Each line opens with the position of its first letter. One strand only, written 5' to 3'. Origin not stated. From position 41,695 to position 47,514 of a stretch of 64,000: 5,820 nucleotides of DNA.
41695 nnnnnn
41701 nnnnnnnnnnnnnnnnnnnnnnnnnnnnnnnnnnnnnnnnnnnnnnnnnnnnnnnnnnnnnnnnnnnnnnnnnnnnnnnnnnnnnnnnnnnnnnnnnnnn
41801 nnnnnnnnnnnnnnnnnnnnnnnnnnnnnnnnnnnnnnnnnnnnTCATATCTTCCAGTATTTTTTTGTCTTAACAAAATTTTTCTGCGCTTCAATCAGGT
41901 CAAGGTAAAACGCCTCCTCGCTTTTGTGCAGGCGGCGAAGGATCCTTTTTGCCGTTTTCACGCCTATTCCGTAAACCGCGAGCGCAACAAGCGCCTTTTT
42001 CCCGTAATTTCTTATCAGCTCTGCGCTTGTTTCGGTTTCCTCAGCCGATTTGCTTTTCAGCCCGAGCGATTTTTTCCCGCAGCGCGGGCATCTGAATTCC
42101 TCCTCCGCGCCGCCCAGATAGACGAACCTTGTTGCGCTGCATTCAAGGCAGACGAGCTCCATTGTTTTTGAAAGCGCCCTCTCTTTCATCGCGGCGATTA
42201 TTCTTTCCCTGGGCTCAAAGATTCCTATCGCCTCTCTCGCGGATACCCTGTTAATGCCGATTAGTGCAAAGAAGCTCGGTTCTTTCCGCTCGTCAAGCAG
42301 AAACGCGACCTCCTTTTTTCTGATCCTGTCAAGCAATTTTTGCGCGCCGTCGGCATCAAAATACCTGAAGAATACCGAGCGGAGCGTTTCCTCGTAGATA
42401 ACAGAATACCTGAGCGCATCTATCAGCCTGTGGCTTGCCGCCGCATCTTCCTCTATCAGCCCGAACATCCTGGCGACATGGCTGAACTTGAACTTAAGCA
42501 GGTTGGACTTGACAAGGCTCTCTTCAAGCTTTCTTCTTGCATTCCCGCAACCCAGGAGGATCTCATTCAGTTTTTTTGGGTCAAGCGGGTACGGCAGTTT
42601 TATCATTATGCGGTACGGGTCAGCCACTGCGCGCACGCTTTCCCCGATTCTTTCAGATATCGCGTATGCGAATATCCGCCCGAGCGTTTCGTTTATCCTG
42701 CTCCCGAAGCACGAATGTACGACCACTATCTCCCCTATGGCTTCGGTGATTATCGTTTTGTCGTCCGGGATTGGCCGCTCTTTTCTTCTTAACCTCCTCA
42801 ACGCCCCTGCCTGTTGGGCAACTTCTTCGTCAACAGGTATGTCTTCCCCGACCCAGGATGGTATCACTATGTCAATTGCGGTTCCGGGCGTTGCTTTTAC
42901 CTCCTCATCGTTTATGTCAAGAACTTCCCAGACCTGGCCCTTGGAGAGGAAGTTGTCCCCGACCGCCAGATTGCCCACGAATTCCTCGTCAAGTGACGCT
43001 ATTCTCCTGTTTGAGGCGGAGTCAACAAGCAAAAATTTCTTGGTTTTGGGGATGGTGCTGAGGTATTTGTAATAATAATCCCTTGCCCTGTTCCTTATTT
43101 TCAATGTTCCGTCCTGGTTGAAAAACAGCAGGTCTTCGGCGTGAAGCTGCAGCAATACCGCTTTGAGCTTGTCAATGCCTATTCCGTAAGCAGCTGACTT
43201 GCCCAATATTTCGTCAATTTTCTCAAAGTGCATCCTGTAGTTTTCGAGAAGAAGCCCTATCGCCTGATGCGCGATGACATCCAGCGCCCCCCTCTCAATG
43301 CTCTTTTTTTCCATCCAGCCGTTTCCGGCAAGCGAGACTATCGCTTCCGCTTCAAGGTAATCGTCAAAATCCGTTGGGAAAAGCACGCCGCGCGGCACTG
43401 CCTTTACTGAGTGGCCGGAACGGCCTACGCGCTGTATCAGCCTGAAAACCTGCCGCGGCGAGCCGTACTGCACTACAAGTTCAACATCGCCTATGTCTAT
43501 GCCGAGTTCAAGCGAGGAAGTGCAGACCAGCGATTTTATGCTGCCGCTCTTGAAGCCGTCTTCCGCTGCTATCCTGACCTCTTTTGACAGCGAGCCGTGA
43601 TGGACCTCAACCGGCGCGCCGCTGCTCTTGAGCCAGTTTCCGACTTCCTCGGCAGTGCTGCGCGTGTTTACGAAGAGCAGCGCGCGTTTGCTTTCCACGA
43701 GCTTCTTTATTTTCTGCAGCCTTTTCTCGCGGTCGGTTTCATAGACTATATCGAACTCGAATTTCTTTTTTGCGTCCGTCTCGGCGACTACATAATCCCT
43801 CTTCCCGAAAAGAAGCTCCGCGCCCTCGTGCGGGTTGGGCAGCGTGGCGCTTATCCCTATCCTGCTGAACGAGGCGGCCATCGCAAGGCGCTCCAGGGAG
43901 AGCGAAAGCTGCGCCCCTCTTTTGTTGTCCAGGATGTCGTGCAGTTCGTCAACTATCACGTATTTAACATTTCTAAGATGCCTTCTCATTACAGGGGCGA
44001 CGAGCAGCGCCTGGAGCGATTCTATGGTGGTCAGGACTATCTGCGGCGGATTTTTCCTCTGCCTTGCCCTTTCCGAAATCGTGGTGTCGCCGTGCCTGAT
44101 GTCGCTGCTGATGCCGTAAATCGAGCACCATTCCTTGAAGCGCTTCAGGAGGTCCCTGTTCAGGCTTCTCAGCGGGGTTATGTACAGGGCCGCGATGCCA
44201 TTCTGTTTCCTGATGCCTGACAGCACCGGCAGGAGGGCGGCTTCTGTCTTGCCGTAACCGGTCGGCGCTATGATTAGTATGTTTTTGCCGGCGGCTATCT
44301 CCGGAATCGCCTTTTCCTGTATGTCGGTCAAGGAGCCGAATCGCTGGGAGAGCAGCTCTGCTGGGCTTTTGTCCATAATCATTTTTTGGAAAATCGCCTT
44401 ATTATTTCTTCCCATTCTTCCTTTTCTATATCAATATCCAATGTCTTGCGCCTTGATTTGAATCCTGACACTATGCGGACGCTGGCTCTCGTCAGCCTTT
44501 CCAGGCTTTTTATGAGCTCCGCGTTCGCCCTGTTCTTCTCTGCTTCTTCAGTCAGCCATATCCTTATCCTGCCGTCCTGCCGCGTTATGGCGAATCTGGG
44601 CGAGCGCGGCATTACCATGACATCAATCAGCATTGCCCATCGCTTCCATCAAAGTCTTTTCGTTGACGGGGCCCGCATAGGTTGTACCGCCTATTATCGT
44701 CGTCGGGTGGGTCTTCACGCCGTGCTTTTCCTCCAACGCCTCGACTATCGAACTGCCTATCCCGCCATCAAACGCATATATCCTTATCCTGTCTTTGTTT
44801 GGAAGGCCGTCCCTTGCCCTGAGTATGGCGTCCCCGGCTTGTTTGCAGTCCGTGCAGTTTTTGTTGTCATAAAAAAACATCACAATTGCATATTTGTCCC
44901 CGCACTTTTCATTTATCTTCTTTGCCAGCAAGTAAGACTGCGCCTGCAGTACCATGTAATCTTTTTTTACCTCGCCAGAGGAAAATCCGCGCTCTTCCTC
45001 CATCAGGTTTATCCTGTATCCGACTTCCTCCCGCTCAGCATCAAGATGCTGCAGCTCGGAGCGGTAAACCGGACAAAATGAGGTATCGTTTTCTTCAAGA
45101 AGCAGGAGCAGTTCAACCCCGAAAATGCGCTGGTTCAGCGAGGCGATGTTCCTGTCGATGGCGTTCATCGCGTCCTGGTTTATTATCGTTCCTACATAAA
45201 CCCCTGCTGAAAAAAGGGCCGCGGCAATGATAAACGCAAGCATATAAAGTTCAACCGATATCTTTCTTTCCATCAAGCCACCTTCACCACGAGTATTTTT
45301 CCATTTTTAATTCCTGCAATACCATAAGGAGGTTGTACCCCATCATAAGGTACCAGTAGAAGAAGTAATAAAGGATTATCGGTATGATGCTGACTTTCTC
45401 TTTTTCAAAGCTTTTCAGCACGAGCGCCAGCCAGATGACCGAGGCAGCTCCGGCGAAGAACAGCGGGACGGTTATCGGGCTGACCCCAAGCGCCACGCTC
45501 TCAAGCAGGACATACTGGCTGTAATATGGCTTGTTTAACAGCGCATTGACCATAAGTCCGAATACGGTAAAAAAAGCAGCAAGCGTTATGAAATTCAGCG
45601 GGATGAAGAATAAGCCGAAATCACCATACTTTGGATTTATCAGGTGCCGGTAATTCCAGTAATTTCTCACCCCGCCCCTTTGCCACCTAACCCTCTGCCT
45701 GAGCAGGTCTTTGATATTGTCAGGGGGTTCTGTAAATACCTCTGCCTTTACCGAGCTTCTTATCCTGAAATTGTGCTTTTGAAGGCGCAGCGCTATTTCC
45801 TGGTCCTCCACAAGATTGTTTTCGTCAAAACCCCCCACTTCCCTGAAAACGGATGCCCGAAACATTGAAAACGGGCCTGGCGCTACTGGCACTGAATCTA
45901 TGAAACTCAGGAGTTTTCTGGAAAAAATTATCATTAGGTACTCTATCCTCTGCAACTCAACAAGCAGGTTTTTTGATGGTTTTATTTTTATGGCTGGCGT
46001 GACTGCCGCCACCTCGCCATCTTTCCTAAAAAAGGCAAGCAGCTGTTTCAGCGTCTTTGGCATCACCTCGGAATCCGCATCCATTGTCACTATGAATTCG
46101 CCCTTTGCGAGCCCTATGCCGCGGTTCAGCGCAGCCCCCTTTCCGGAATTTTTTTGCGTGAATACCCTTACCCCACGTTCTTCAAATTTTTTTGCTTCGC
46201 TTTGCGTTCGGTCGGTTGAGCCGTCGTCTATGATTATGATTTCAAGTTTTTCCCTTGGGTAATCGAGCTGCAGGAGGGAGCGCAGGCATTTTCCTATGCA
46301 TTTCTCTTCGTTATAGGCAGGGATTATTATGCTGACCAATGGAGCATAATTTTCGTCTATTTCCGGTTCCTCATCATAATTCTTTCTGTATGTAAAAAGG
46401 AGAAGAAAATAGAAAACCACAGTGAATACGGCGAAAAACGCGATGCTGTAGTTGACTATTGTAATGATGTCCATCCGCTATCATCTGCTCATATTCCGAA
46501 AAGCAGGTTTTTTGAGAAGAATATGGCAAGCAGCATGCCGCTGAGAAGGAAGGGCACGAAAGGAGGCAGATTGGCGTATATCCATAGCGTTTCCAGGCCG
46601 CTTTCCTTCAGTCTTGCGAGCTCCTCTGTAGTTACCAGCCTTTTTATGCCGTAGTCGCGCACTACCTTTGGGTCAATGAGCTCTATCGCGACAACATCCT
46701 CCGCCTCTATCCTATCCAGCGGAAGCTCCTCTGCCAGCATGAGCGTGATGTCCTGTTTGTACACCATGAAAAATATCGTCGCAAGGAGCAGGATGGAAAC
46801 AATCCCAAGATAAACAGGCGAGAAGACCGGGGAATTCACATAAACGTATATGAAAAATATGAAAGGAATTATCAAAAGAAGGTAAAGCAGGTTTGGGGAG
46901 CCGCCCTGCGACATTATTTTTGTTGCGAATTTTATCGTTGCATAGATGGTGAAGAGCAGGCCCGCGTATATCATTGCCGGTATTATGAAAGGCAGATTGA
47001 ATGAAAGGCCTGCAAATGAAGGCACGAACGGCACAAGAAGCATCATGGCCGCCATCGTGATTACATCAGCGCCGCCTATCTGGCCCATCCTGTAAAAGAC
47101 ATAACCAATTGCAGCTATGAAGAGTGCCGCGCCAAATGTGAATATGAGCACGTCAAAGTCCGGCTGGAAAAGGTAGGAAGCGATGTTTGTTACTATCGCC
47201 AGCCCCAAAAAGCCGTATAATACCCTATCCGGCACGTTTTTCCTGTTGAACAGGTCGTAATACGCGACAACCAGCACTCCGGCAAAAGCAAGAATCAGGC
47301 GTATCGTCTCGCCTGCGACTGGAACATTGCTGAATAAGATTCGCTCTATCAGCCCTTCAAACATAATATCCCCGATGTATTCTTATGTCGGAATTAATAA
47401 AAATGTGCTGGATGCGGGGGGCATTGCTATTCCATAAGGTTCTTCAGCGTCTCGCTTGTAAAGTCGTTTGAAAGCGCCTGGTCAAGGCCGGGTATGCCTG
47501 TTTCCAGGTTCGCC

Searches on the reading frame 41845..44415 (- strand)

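Call 16: search_protein_families(library=pfam, proteins=[window:41845-44415:-], max_evalue=0.00001)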
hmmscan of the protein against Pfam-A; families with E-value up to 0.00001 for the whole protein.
window:41845-44415:- (856 aa): 5 families
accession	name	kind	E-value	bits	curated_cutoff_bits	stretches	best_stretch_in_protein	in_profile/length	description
PF00270.35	DEAD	-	6.7e-39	133.7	26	1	30-195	1-164/167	DEAD/DEAH box helicase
PF08494.16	DEAD_assoc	-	4.5e-32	111.9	23.5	1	549-717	1-191/191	DEAD/H associated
PF00271.37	Helicase_C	-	2e-21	76.8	23.5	1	233-334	3-107/110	Helicase conserved C-terminal domain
PF04851.21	ResIII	-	9.1e-12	45.6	22.5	1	29-192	4-162/164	Type III restriction enzyme, res subunit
PF19306.5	WH_Lhr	-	9.7e-07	28.7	27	1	452-509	103-159/168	Large helicase-related protein, winged helix domain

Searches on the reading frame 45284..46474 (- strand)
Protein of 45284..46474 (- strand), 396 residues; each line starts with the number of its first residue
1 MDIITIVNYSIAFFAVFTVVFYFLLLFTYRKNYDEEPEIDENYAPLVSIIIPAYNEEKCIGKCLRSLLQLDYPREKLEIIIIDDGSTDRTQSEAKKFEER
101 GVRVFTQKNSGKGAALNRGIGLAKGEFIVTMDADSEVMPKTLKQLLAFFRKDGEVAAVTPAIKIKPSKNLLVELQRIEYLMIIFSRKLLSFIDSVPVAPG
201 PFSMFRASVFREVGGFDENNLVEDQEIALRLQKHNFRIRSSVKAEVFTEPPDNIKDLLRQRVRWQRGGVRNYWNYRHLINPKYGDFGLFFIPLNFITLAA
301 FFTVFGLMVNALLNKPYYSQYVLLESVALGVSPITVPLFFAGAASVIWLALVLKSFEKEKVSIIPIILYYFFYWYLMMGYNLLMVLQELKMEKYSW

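Call 71: search_protein_families(library=pfam, proteins=[window:45284-46474:-], max_evalue=0.00001)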
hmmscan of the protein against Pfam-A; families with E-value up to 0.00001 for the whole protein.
window:45284-46474:- (396 aa): 6 families
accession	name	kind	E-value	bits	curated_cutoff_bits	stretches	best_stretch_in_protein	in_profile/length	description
PF00535.33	Glycos_transf_2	-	1.9e-41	142.2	23.3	1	48-213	1-167/168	Glycosyl transferase family 2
PF13641.12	Glyco_tranf_2_3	-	9.5e-31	108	27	1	47-267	3-230/230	Glycosyltransferase like family 2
PF13632.12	Glyco_trans_2_3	-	8.8e-25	88.1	27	1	127-375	1-184/198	Glycosyl transferase family group 2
PF10111.15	Glyco_tranf_2_2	-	6.2e-14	52.6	27.3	1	48-235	1-203/276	Glycosyltransferase like family 2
PF03142.21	Chitin_synth_2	-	1.9e-11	43.8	27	1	124-209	201-288/527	Chitin synthase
PF13506.12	Glyco_transf_21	-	3.3e-10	40.2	21.7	1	112-266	18-174/174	Glycosyl transferase family 21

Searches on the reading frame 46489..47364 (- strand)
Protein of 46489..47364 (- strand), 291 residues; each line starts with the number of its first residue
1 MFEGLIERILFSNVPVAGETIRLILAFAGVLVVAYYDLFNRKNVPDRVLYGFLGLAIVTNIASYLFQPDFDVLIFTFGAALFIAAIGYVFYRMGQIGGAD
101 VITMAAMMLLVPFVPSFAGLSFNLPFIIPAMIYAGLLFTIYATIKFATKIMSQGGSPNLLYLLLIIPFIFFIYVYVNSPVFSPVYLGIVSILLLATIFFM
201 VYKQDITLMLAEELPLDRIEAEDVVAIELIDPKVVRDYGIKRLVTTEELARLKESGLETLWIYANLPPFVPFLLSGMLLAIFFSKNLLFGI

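Call 71: search_protein_families(library=pfam, proteins=[window:46489-47364:-], max_evalue=0.00001)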
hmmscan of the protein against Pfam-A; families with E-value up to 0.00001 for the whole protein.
window:46489-47364:- (291 aa): 1 family
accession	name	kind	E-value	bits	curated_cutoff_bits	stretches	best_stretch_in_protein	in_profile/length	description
PF01478.23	Peptidase_A24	-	6.7e-07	30.1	26.5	1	25-141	2-102/104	Type IV leader peptidase family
